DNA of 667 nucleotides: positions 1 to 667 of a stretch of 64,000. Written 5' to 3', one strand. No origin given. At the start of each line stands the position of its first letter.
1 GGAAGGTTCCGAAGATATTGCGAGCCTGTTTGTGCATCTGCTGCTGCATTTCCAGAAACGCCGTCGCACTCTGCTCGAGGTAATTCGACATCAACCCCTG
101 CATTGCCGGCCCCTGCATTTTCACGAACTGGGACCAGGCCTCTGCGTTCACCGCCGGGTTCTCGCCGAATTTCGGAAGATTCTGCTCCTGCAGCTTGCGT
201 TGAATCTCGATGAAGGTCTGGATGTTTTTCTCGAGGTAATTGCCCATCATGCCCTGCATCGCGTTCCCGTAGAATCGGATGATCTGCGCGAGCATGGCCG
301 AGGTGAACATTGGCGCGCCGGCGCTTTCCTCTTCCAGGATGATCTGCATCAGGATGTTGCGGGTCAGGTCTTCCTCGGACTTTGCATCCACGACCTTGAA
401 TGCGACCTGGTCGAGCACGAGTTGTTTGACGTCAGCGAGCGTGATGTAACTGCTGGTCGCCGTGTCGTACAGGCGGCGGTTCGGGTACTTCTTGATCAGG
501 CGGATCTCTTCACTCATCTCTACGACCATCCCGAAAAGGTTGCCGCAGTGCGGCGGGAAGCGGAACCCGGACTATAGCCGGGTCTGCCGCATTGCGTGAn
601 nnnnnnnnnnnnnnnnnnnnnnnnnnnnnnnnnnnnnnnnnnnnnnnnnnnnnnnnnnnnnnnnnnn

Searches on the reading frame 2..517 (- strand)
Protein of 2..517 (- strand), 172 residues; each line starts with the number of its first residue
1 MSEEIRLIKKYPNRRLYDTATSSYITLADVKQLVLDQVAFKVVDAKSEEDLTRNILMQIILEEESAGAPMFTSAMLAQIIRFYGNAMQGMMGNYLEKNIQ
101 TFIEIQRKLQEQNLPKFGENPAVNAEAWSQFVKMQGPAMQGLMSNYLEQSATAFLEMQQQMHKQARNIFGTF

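Call 13: find_related_loci(query=window:2-517:-, collection=genome_contigs, flank=6000)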
Query window:2-517:- (172 aa) in genome_contigs; peptide patterns used: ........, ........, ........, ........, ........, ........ (x = any residue, [..] = any of these).
599 stretches matched a pattern (row limit reached: there are more); 459 encode a relative of the query (tblastn E <= 1e-3); the best 80 are kept; 80 distinct loci.
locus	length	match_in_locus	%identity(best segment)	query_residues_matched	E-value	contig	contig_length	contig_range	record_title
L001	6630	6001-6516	95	1-172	2e-110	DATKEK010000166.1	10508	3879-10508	MAG TPA_asm: Burkholderiales bacterium isolate SMAG_U14497 k141_3253457, whole genome shotgun sequence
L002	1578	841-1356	85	1-172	3e-108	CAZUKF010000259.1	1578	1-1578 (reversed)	MAG TPA_asm: uncultured Rickettsiales bacterium isolate SRP150892_co2_172 genome assembly, contig: NODE_189498_length_15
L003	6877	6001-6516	85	1-172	5e-101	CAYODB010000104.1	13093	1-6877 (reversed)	MAG TPA_asm: uncultured Bordetella sp. isolate SRP128246_co1_394 genome assembly, contig: NODE_11203_length_13093_cov_8.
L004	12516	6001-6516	84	1-172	8e-101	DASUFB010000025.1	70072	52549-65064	MAG TPA_asm: Burkholderiales bacterium isolate SMAG_U1368 k141_1044208, whole genome shotgun sequence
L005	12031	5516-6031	85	1-172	7e-101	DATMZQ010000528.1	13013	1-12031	MAG TPA_asm: Burkholderiales bacterium isolate SMAG_U11139 k141_5110611, whole genome shotgun sequence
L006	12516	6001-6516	85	1-172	4e-101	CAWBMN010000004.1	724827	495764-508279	MAG: uncultured beta proteobacterium isolate MFD02242.bin.1.57 genome assembly, contig: contig_25151, whole genome shotg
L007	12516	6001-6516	86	1-172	7e-101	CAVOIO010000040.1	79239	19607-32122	MAG: uncultured beta proteobacterium isolate MFD10007.bin.2.188 genome assembly, contig: contig_76645, whole genome shot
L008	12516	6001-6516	85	1-172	1e-100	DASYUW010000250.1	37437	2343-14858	MAG TPA_asm: Burkholderiales bacterium isolate SMAG_U4605 k141_1963114, whole genome shotgun sequence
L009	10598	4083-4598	85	1-172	1e-100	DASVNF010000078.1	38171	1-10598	MAG TPA_asm: Burkholderiales bacterium isolate SMAG_U3119 k141_14836, whole genome shotgun sequence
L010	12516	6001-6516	84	1-172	2e-100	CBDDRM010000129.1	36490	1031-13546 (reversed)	uncultured bacterium isolate s9_101 genome assembly, contig: s9_101.fak141_701114, whole genome shotgun sequence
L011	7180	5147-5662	84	1-172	2e-100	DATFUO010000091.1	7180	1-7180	MAG TPA_asm: Burkholderiales bacterium isolate SMAG_U9439 k141_1427763, whole genome shotgun sequence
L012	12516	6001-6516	85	1-172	3e-100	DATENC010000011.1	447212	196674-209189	MAG TPA_asm: Burkholderiales bacterium isolate SMAG_U8959 k141_1480536, whole genome shotgun sequence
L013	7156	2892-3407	85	1-172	2e-100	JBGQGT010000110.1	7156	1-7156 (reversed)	MAG: Gammaproteobacteria bacterium isolate OBJ2_061818_090_20 k141_1325036_length_7156_cov_15.0667, whole genome shotgun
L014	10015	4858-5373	85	1-172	2e-100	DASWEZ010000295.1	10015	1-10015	MAG TPA_asm: Burkholderiales bacterium isolate SMAG_U2776 k141_838172, whole genome shotgun sequence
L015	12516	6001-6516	85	1-172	2e-100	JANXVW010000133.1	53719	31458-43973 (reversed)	MAG: Betaproteobacteria bacterium isolate GL140_1_metabat_206_sub GL140_1_k141_1332856, whole genome shotgun sequence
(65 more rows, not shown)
